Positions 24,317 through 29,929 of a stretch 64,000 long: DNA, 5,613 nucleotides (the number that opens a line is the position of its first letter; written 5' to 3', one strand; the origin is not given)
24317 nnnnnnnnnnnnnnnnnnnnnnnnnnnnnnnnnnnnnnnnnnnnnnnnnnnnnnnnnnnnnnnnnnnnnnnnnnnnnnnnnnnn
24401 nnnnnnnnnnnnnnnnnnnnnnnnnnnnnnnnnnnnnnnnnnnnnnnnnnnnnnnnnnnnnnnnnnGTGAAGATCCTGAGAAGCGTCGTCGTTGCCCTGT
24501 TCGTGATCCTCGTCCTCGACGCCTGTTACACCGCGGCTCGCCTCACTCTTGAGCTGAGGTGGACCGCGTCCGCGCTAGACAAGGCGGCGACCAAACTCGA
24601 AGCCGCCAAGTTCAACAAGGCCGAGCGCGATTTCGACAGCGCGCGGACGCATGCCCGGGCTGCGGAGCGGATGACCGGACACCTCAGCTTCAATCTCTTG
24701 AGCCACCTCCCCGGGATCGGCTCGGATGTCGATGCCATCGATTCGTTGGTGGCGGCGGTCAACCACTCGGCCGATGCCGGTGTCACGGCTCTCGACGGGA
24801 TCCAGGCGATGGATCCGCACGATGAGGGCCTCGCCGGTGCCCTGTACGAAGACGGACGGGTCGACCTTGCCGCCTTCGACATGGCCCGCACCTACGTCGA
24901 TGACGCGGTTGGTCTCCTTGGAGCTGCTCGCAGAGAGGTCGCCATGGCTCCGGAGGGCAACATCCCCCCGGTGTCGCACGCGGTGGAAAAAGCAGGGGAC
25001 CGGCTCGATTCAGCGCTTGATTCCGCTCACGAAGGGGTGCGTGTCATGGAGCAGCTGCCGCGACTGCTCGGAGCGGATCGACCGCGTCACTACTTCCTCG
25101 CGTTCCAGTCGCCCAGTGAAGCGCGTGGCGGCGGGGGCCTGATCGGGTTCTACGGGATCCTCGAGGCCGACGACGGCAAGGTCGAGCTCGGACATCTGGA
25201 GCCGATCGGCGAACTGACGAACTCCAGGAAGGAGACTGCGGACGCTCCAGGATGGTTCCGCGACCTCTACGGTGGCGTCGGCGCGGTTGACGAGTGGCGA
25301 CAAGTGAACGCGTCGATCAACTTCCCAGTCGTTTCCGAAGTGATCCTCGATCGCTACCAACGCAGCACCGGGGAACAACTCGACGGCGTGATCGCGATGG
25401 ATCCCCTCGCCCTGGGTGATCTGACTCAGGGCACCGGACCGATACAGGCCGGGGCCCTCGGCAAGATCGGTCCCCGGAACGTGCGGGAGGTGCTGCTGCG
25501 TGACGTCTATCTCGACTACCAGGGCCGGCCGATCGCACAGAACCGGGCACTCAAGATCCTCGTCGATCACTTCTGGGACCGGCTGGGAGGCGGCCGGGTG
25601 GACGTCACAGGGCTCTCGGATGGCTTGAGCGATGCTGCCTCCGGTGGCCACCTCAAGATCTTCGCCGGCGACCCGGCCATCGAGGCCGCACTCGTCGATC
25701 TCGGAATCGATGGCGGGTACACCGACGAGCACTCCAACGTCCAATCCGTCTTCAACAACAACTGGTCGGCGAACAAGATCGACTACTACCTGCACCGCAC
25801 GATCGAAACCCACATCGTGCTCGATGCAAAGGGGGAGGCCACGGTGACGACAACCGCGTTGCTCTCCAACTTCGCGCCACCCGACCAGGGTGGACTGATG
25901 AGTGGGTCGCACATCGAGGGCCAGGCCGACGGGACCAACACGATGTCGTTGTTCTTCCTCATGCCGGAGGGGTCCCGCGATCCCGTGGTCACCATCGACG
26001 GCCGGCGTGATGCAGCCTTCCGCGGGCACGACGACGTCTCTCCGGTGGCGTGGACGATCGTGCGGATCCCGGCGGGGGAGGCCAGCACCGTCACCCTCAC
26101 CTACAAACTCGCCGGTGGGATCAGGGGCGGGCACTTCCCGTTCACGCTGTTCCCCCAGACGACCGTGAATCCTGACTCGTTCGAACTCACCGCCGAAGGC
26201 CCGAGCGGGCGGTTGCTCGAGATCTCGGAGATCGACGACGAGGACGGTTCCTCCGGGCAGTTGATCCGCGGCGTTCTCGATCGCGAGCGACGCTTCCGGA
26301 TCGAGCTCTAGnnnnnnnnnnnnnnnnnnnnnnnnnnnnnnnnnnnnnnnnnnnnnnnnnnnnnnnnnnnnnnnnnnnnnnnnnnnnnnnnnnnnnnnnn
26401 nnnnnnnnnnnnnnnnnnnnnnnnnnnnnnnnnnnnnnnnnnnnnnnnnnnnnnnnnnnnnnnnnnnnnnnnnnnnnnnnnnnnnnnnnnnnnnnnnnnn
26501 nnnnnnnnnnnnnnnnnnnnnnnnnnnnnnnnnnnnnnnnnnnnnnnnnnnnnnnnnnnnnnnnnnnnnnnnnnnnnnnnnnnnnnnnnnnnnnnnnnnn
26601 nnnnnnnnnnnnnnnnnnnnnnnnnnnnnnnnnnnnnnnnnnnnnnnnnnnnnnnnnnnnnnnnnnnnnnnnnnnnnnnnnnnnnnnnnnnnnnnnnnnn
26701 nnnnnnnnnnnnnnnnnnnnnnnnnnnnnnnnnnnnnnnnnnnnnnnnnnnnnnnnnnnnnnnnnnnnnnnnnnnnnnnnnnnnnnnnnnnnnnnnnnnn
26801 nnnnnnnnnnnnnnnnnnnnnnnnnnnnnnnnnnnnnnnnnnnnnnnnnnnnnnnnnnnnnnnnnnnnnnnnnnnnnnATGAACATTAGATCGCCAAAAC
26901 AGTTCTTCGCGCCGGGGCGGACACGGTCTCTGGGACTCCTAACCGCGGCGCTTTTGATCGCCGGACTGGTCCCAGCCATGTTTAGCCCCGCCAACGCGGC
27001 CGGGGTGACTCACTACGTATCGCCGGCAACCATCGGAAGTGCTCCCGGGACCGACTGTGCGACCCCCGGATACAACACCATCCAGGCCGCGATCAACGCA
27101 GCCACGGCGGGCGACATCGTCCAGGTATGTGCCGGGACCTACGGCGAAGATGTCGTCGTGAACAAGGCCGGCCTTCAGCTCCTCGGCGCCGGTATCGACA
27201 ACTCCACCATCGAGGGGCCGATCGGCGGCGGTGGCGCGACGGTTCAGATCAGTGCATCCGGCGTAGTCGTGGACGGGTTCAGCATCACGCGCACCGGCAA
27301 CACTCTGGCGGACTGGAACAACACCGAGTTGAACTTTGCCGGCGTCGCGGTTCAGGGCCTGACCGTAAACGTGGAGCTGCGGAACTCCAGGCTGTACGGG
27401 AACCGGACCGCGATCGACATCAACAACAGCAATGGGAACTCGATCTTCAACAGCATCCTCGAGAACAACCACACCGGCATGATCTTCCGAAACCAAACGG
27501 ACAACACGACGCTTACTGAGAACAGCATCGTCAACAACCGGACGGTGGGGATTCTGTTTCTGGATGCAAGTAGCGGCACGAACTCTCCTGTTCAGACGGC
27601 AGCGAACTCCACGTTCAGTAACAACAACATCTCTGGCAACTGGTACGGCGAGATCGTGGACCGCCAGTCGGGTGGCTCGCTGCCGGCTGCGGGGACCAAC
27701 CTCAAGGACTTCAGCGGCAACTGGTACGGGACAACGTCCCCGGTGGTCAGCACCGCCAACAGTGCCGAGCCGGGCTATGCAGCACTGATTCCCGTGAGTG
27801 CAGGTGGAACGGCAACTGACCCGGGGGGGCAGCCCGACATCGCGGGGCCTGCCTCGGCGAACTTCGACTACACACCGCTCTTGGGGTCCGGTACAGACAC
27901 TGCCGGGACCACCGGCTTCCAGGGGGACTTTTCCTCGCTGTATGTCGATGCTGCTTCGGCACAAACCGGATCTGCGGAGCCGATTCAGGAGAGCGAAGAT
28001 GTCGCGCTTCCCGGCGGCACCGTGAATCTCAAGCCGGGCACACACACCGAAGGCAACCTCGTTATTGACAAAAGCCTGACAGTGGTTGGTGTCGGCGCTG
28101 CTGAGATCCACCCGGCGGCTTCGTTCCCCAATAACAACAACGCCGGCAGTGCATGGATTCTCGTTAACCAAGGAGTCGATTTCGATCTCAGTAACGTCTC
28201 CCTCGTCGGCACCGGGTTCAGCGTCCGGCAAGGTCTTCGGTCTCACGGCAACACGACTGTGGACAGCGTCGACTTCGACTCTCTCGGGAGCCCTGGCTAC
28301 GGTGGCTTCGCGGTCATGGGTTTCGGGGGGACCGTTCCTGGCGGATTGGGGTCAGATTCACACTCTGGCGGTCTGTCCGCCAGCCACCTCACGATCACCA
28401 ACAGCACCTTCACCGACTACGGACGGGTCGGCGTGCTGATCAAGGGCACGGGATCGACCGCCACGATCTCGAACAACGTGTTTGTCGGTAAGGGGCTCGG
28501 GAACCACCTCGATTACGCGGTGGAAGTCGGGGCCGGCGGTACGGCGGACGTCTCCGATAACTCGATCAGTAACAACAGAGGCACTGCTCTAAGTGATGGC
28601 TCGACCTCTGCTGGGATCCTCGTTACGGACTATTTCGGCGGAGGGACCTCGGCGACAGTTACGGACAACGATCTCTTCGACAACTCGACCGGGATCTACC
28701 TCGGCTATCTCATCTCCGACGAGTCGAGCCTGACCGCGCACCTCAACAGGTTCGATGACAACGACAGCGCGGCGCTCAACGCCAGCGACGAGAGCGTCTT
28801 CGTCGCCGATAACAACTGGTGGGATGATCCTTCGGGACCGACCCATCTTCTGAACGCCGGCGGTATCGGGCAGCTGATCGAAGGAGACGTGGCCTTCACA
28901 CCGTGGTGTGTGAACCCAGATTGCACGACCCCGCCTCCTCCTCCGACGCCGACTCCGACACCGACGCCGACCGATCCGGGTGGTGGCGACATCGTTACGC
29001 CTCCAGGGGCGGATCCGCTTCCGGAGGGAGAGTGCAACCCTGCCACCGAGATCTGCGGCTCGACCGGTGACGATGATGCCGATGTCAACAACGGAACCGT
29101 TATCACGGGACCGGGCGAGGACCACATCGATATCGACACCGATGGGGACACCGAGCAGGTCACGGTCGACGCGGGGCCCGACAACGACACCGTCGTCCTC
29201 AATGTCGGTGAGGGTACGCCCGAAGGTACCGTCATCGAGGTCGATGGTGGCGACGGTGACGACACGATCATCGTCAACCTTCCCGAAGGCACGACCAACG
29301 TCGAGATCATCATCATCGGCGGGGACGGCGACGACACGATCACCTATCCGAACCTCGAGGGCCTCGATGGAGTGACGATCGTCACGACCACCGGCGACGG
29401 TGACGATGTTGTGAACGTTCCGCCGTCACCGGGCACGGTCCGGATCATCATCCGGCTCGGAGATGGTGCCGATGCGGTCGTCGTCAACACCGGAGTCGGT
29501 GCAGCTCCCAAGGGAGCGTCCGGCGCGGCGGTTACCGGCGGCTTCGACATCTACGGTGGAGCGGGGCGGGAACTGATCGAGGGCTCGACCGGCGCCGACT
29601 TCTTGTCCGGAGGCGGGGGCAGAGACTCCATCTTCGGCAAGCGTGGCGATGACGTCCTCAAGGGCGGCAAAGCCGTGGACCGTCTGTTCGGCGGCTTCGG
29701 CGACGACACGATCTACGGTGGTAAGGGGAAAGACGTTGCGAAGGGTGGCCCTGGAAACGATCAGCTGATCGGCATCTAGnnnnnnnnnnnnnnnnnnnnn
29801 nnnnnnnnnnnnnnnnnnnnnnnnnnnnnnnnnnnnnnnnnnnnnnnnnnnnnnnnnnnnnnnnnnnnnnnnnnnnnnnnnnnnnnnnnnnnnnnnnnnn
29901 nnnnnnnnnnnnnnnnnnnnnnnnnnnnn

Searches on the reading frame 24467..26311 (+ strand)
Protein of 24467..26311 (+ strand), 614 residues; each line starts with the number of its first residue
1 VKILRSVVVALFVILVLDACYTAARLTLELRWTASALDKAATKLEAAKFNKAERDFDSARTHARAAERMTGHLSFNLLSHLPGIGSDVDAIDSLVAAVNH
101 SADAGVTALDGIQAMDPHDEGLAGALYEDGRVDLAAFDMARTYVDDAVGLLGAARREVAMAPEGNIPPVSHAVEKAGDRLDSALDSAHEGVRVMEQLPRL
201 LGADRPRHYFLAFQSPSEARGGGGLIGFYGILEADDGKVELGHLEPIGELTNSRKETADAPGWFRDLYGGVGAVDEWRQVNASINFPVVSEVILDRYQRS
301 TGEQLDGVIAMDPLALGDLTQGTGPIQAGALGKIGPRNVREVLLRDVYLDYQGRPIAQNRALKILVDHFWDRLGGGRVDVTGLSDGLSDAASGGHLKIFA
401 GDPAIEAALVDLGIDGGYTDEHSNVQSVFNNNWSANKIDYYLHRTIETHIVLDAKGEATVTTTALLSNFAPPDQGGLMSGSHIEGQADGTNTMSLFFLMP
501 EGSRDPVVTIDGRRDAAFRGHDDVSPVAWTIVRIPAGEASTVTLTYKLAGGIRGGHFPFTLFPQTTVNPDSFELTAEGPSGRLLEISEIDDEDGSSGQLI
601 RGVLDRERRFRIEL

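Call 5: search_protein_families(library=pfam, proteins=[window:24467-26311:+], max_evalue=0.01)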
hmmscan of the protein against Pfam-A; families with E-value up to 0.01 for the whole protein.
window:24467-26311:+ (614 aa): 1 family
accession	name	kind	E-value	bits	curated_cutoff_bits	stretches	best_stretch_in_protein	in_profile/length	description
PF13196.11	DUF4012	-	2.6e-29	103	28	1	204-348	1-144/144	Protein of unknown function (DUF4012)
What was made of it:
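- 24467..26311 (+): DUF4012 protein a: N-terminal membrane anchor and a large extracytoplasmic domain. Pfam PF13196 at E 2.6e-29 (call 5).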

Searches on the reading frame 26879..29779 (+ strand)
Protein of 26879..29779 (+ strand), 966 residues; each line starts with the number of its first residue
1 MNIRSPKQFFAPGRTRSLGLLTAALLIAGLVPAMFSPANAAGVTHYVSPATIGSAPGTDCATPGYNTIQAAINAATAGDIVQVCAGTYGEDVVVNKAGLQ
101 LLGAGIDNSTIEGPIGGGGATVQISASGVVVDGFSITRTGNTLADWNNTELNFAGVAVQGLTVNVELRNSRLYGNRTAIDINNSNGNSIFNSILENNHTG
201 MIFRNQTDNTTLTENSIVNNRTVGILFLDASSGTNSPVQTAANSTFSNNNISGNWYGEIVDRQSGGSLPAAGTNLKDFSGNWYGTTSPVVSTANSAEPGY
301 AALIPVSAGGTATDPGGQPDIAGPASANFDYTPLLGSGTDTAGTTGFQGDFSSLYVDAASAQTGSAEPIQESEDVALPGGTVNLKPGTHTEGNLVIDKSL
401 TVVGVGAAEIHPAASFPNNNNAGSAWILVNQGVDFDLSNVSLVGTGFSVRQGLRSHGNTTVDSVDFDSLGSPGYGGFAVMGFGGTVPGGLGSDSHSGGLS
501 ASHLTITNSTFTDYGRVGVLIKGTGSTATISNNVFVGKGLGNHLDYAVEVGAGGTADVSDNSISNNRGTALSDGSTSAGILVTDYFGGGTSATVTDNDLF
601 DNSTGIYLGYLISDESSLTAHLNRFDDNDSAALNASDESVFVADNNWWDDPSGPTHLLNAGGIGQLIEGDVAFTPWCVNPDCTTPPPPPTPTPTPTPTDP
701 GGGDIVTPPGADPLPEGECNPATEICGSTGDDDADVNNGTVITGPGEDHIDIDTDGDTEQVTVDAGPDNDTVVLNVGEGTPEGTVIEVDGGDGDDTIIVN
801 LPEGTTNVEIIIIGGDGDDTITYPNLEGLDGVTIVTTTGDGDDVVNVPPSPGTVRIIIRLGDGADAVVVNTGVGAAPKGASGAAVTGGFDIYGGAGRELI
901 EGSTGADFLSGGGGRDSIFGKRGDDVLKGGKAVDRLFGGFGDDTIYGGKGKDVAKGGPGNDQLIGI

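Call 5: search_protein_families(library=pfam, proteins=[window:26879-29779:+], max_evalue=0.01)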
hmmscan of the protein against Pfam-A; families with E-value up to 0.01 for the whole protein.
window:26879-29779:+ (966 aa): 4 families
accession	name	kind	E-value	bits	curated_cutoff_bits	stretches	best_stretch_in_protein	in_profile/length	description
PF13229.12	Beta_helix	-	1.3e-18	67.6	25.9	2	501-652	8-138/158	Right handed beta helix region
PF00353.25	HemolysinCabind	-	1.3e-14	54.2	23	2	892-927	1-36/36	RTX calcium-binding nonapeptide repeat (4 copies)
PF05048.19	NosD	-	1.2e-10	41.6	23.6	2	131-251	60-174/212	Periplasmic copper-binding protein (NosD)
PF12733.13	Cadherin-like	-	0.0034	18.2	24.2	1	757-823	14-82/89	Cadherin-like beta sandwich domain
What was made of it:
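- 26879..29779 (+): Secreted 966-aa protein with beta-helix/NosD, cadherin-like and RTX regions. A candidate glycan-processing enzyme; its membership of the locus is uncertain. Pfam Beta_helix, NosD and HemolysinCabind (call 5).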
